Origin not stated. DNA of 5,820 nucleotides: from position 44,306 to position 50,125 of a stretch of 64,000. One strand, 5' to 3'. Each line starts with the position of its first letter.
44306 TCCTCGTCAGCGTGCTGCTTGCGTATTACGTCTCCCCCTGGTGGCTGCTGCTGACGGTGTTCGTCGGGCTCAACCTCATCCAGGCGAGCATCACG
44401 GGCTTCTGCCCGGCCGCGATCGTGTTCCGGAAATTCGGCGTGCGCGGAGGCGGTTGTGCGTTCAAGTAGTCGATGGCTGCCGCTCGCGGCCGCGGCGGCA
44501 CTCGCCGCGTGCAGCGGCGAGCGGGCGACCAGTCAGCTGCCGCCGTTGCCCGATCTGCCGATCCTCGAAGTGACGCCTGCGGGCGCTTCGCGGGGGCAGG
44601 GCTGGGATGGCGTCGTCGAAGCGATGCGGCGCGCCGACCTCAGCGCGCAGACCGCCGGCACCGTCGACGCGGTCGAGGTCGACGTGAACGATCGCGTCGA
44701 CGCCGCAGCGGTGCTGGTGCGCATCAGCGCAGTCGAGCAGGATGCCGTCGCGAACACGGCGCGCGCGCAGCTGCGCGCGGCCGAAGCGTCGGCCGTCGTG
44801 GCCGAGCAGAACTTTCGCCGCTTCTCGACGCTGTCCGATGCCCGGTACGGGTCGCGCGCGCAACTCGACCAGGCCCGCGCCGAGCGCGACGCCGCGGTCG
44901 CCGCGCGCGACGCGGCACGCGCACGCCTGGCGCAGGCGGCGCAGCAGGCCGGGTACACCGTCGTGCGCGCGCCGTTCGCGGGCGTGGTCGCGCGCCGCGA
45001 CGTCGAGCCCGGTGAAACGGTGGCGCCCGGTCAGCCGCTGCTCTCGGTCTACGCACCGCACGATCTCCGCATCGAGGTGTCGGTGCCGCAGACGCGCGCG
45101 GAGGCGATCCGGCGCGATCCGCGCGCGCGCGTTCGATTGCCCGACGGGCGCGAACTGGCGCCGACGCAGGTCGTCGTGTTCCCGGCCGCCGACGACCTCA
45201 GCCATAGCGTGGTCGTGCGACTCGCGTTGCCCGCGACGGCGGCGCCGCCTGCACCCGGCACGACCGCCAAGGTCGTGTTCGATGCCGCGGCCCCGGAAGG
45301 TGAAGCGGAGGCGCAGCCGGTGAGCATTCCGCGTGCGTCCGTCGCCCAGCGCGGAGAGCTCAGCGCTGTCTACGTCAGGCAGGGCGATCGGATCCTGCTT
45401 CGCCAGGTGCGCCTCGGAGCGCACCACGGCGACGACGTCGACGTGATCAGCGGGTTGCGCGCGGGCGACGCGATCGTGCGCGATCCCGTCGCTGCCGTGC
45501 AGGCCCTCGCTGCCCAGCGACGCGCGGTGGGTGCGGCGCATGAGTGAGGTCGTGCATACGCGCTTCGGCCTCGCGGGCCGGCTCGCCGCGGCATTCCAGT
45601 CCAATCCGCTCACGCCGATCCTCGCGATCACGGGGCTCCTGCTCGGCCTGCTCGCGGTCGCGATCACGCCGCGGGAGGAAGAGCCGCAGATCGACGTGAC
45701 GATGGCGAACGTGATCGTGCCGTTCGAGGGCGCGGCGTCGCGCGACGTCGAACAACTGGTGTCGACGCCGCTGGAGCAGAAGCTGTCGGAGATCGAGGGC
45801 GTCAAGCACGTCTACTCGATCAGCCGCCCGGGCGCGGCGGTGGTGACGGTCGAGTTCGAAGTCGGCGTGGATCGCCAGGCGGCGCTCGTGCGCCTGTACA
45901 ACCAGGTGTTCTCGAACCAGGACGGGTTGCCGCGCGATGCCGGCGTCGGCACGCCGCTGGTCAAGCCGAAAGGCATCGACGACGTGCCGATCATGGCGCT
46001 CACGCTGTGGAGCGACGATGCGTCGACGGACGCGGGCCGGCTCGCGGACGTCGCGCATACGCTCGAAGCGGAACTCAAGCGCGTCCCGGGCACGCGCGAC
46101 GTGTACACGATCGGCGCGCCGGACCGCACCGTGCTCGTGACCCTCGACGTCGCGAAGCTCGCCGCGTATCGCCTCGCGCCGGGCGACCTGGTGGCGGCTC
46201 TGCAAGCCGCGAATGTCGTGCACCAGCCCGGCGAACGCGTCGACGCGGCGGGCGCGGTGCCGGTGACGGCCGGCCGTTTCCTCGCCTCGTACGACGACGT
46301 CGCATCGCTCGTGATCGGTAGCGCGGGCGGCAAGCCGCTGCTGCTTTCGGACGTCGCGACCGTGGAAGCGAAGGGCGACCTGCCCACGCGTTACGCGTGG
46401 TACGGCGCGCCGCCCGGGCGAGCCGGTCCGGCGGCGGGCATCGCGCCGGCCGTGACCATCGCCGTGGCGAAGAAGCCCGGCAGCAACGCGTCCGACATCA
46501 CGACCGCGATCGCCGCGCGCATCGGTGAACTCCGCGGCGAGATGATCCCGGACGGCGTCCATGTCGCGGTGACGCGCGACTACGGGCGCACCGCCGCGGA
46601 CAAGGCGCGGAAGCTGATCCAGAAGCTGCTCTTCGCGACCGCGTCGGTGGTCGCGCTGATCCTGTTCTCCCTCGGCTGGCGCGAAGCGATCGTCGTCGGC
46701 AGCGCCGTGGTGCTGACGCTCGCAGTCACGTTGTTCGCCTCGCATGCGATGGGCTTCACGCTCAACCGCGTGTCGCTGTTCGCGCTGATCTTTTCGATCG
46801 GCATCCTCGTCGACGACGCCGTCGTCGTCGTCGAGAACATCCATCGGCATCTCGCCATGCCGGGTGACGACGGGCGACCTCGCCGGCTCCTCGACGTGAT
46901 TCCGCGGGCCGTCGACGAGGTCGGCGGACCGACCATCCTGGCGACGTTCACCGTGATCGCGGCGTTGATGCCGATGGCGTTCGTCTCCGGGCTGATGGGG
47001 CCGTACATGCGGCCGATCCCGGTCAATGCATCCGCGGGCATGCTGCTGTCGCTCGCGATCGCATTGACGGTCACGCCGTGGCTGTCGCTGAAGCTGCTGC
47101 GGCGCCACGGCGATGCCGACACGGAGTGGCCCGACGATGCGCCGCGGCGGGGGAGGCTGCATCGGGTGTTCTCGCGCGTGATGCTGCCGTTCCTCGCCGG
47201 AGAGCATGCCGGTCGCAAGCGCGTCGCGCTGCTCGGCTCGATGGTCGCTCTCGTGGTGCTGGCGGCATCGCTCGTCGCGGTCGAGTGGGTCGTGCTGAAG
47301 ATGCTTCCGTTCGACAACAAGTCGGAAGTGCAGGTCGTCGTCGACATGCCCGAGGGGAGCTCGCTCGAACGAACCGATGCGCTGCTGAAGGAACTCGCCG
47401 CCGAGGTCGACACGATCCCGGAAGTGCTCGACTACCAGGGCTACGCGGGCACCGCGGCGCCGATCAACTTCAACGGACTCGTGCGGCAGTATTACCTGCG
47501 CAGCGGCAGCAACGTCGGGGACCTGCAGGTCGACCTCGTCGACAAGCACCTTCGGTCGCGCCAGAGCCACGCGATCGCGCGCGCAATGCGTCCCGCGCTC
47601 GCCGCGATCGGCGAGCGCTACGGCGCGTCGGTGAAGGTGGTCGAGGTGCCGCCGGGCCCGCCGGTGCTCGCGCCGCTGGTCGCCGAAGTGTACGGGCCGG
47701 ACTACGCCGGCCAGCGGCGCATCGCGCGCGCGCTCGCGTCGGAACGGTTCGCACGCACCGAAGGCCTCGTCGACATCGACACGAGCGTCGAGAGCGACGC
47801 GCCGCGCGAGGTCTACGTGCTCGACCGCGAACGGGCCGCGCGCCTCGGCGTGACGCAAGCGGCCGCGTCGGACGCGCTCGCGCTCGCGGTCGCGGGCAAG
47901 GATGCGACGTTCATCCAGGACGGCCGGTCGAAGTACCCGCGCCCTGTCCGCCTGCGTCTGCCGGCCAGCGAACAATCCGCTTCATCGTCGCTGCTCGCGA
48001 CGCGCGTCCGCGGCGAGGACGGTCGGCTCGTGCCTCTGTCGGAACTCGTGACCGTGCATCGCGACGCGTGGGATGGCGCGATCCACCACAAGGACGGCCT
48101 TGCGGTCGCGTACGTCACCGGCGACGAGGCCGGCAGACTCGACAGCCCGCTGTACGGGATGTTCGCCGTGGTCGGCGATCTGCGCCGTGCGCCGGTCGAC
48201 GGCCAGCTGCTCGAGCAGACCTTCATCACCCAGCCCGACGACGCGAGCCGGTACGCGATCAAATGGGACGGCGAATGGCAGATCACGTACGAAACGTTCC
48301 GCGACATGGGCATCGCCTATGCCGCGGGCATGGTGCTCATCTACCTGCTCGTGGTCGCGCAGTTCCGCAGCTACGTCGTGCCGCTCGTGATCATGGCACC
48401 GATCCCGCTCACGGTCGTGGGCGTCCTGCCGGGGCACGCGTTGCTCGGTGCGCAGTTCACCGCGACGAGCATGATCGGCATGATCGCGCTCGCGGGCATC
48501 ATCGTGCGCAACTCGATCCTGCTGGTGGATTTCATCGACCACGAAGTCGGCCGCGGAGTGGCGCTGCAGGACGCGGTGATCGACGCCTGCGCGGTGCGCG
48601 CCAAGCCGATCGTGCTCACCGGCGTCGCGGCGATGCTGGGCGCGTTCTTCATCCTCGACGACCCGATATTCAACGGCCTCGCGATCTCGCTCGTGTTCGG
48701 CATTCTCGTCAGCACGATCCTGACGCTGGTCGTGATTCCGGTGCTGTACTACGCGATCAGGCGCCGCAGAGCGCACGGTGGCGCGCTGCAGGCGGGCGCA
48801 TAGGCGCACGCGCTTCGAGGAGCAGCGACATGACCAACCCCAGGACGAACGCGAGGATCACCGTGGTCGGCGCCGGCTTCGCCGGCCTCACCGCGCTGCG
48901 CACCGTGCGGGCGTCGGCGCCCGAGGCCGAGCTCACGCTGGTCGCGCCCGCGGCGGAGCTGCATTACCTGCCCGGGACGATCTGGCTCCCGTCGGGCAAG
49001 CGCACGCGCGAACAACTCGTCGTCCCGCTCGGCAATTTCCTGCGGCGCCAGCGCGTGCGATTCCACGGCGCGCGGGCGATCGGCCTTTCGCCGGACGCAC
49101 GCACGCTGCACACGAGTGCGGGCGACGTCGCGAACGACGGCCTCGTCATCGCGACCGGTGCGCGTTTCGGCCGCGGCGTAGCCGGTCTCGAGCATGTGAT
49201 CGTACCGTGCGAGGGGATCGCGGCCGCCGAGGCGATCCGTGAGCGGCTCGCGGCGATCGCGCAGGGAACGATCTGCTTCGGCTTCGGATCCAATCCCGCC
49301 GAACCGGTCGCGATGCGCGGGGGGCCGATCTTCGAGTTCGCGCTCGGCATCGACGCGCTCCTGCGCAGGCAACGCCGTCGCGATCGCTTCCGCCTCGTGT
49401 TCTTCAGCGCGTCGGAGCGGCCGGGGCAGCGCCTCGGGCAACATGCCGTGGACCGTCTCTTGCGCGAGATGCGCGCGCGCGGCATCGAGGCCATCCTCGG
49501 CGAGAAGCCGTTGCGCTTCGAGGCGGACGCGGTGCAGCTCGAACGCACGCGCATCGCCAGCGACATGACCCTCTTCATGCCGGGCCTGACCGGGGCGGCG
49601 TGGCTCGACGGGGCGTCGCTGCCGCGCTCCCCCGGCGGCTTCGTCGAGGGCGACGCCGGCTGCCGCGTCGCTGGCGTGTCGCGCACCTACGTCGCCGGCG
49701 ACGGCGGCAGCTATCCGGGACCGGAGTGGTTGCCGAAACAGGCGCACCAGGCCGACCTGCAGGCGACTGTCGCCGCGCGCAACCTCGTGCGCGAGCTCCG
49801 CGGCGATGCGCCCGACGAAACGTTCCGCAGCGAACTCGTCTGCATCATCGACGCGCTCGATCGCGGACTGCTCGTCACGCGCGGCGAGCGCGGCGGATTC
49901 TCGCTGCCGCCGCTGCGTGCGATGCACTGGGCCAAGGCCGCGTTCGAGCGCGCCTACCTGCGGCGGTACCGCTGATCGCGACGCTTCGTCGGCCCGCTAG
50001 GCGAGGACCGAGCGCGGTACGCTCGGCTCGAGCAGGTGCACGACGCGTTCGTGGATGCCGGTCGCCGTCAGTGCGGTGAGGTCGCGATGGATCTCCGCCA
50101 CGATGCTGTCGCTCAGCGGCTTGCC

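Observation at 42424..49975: Persulfide-sensing sulfide module: SqrA and SqrF-like enzymes bracketing DUF2892 and an RND exporter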

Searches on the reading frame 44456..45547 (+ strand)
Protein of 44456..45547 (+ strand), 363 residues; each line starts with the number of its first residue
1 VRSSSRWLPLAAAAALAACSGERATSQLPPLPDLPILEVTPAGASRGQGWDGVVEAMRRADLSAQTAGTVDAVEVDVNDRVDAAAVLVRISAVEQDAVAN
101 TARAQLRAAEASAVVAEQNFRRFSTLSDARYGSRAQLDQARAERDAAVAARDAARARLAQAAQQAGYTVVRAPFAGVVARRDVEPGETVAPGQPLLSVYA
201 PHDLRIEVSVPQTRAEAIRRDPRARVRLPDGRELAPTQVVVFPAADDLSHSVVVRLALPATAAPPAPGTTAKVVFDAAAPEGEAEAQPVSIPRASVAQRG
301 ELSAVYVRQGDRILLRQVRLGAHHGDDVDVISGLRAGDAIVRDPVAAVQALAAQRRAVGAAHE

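Call 6: search_protein_families(library=pfam, proteins=[window:44456-45547:+], max_evalue=0.01)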
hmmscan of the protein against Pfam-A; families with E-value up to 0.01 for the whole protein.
window:44456-45547:+ (363 aa): 4 families
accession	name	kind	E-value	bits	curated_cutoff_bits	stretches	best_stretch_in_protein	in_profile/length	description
PF16576.10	HlyD_D23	-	8.8e-14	51.7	30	1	57-260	17-203/214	Barrel-sandwich domain of CusB or HlyD membrane-fusion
PF13437.12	HlyD_3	-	5.9e-13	49.9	22.2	1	169-233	1-66/106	HlyD family secretion protein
PF00364.28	Biotin_lipoyl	-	1.2e-05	25.4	22.1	0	54-90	36-73/73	Biotin-requiring enzyme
PF13533.13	Biotin_lipoyl_2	-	0.00047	20.4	29.8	0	300-312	9-21/32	Biotin-lipoyl like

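Call 7: search_protein_families(library=ncbifam, proteins=[window:44456-45547:+], max_evalue=0.01)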
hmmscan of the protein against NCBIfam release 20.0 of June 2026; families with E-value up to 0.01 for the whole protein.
window:44456-45547:+ (363 aa): 27 families (the best 25 are shown)
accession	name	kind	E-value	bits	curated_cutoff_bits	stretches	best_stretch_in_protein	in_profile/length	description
TIGR01730.1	RND_mfp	subfamily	1.6e-50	171.9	94.9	1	51-348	18-313/322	efflux RND transporter periplasmic adaptor subunit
TIGR00999.1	8a0102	subfamily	9.6e-34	116.7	319.3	1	79-341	2-263/271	CzcB/NccB family metal efflux transporter periplasmic adaptor subunit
NF033138.2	RND-peri-MexC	equivalog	9.5e-14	51.3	625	2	9-220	12-224/375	MexC family multidrug efflux RND transporter periplasmic adaptor subunit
NF007132.1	PRK09578.1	equivalog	3.2e-13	49.2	512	1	9-353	15-372/396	MexX/AxyX family multidrug efflux RND transporter periplasmic adaptor subunit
NF007362.0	PRK09859.1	equivalog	4e-13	49.2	738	1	11-343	13-358/385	multidrug transporter subunit MdtE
TIGR00998.1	8a0101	subfamily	5.2e-13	48.6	390.8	1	153-227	190-264/334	EmrA/EmrK family multidrug efflux transporter periplasmic adaptor subunit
NF011604.1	PRK15030.1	equivalog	7.6e-12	44.9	765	1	11-347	17-366/397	multidrug efflux RND transporter periplasmic adaptor subunit AcrA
NF008606.0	PRK11578.1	equivalog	1.6e-11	44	342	1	30-194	32-210/371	macrolide transporter subunit MacA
NF008589.1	PRK11556.1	equivalog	9.7e-10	37.9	391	1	52-193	77-218/392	MdtA/MuxA family multidrug efflux RND transporter periplasmic adaptor subunit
NF007785.0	PRK10476.1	equivalog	2.3e-09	36.5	376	1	144-198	185-239/347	multidrug transporter subunit MdtN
NF045904.1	RND-peri-MexE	equivalog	2.7e-09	36.4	714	1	8-197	12-201/390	multidrug efflux RND transporter periplasmic adaptor subunit MexE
NF045680.1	DiMtlExpIhpB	equivalog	2.2e-08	33.5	450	1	169-343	139-309/326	divalent metal ion exporter adaptor subunit IhpB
NF000272.2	OqxA_adapt_sub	exception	1.7e-07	30.6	835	1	12-193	20-201/391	multidrug efflux RND transporter periplasmic adaptor subunit OqxA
NF002939.0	PRK03598.1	equivalog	2.8e-07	30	393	2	101-162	112-173/332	secretion protein HlyD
NF005457.0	PRK07051.1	equivalog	1.3e-06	28.4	87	0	52-91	39-79/80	acetyl-CoA carboxylase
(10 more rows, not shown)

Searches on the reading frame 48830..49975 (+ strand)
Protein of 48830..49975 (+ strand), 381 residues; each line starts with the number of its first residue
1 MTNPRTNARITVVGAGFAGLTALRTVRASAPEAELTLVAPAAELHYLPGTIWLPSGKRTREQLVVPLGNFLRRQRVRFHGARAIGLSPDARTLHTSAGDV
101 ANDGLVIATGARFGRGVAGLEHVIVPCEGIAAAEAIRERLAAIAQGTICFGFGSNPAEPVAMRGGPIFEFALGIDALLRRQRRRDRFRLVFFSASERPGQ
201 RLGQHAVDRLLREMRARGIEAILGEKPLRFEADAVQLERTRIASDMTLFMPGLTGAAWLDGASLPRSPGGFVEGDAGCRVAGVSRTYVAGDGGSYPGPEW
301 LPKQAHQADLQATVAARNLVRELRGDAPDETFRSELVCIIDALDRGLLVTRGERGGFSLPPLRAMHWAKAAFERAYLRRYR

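Call 6: search_protein_families(library=pfam, proteins=[window:48830-49975:+], max_evalue=0.01)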
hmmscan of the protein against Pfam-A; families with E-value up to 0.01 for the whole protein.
window:48830-49975:+ (381 aa): 2 families
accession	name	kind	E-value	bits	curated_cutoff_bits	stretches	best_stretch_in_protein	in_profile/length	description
PF07992.20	Pyr_redox_2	-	3.3e-12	46.9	26.1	1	9-306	2-285/291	Pyridine nucleotide-disulphide oxidoreductase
PF00070.33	Pyr_redox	-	0.003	18.5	22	0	193-237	29-74/82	Pyridine nucleotide-disulphide oxidoreductase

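Call 7: search_protein_families(library=ncbifam, proteins=[window:48830-49975:+], max_evalue=0.01)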
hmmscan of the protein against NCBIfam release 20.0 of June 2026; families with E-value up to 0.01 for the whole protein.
window:48830-49975:+ (381 aa): 6 families
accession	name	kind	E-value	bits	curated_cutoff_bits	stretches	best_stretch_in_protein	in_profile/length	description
NF049943.1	SQR_III_seleno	exception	9e-15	54.4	525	1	9-342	2-335/406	type III sulfide quinone reductase, selenoprotein subtype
TIGR03169.1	Nterm_to_SelD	hypoth_equivalog_domain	2.8e-14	53.3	310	1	11-329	3-317/365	pyridine nucleotide-disulfide oxidoreductase family protein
NF045765.1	PhenlGlyoxDHPadH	equivalog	7e-08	31.8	475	1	8-122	3-121/416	NADH-dependent phenylglyoxylate dehydrogenase subunit epsilon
NF003437.0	PRK04965.1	equivalog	0.0021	17.1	392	1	8-121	3-120/378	NADH:flavorubredoxin reductase NorW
NF042949.2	3PPDioc_HcaD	equivalog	0.0029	16.4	450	1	9-113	3-110/386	3-phenylpropionate/cinnamic acid dioxygenase ferredoxin--NAD(+) reductase subunit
TIGR02374.1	nitri_red_nirB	equivalog_domain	0.0086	14.5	578.35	0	10-111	1-106/794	nitrite reductase large subunit NirB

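Call 9: search_solved_structures(query=window:48830-49975:+, show_alignments=2, max_evalue=0.001)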
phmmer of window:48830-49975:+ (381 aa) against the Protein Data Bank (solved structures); distinct sequences matched with E-value up to 0.001: 16.
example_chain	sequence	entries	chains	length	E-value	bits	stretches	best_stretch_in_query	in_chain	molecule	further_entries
3sxi_A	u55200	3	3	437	2.1e-17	66.5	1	5-380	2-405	Sulfide-quinone reductase, putative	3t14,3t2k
3szw_A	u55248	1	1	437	5e-17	65.3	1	5-380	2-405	Sulfide-quinone reductase, putative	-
3t2y_A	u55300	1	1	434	5.1e-17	65.3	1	8-380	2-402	Sulfide-quinone reductase, putative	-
3sy4_A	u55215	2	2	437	6.2e-17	65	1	5-380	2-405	Sulfide-quinone reductase, putative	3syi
3sz0_A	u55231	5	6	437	6.5e-17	64.9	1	5-380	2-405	Sulfide-quinone reductase, putative | Sulfide-quinone reductase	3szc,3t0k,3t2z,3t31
3szf_A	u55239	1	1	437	8.8e-17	64.5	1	5-380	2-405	Sulfide-quinone reductase, putative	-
3kpk_A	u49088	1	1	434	1.4e-16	63.8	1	8-380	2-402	Sulfide-quinone reductase, putative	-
3hyv_A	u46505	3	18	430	5.3e-16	61.9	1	9-349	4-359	Sulfide-quinone reductase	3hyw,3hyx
3sx6_A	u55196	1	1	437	1.1e-15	60.9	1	5-380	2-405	Sulfide-quinone reductase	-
5na4_A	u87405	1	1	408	1.6e-09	40.6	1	8-134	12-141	NADH dehydrogenase-like protein SAOUHSC_00878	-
5na1_A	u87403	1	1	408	1.7e-09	40.5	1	8-134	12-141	NADH dehydrogenase-like protein SAOUHSC_00878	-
3h8i_A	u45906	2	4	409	3.3e-09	39.5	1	9-351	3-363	NADH oxidase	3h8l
3vrd_B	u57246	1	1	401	3.3e-06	29.7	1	9-112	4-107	Flavocytochrome c flavin subunit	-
6tuk_B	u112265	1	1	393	8.8e-05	25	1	9-112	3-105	Putative oxidoreductase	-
1fcd_A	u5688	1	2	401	0.00022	23.7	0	9-112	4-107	FLAVOCYTOCHROME C SULFIDE DEHYDROGENASE (FLAVIN-BINDING SUBUNIT)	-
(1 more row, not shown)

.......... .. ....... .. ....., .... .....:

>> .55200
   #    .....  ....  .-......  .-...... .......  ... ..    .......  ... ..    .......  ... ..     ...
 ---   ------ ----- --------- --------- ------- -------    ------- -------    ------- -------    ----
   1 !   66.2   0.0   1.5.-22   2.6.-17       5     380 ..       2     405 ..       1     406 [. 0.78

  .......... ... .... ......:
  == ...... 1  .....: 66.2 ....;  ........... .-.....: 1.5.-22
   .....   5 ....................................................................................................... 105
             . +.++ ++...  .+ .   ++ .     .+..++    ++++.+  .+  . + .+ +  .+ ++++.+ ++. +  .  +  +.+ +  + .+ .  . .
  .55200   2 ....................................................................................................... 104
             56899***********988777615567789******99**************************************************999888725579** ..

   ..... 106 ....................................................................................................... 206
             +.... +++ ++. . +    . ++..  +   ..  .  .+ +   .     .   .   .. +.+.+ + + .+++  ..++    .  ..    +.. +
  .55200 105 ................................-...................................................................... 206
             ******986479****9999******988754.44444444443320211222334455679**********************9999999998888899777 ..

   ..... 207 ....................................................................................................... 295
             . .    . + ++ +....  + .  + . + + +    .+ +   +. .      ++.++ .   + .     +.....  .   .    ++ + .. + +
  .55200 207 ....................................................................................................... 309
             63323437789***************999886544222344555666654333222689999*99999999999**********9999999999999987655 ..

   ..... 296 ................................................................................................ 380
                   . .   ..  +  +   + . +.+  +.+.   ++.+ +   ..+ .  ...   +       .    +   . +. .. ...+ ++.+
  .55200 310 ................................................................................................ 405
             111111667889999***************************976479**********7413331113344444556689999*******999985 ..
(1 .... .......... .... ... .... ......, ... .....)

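Call 24: find_homologous_proteins(query=window:48830-49975:+)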
Query window:48830-49975:+ (381 aa): 3453 proteins with E <= 0.001 among 8000 candidates; the best 120 are listed.
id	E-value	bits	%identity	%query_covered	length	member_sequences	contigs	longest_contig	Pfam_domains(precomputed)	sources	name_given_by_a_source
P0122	8.4e-248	840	100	100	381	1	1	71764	PF07992.21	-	-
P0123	4.8e-188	643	78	98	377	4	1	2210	PF07992.21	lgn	-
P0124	1.2e-185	635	76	98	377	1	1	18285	PF07992.21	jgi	jgi:sulfide:quinone oxidoreductase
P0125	1.6e-185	635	76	98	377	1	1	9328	PF07992.21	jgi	jgi:sulfide:quinone oxidoreductase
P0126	1.9e-185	634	75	98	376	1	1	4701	PF07992.21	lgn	-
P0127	1.9e-185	634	76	99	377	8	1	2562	PF07992.21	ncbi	-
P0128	2.1e-185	634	75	98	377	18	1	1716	PF07992.21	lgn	-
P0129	2.8e-185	634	76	98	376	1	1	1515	PF07992.21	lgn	-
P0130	2.9e-185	634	76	98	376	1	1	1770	PF07992.21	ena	-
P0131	5.8e-185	633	75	98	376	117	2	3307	PF07992.21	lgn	-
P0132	6.5e-185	633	75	98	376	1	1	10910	PF07992.21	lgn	-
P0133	6.5e-185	633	75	98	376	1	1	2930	PF07992.21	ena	-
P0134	8.1e-185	632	75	98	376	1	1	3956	PF07992.21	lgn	-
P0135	1.0e-184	632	76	99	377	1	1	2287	PF07992.21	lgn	-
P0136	1.2e-184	632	75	98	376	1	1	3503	PF07992.21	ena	-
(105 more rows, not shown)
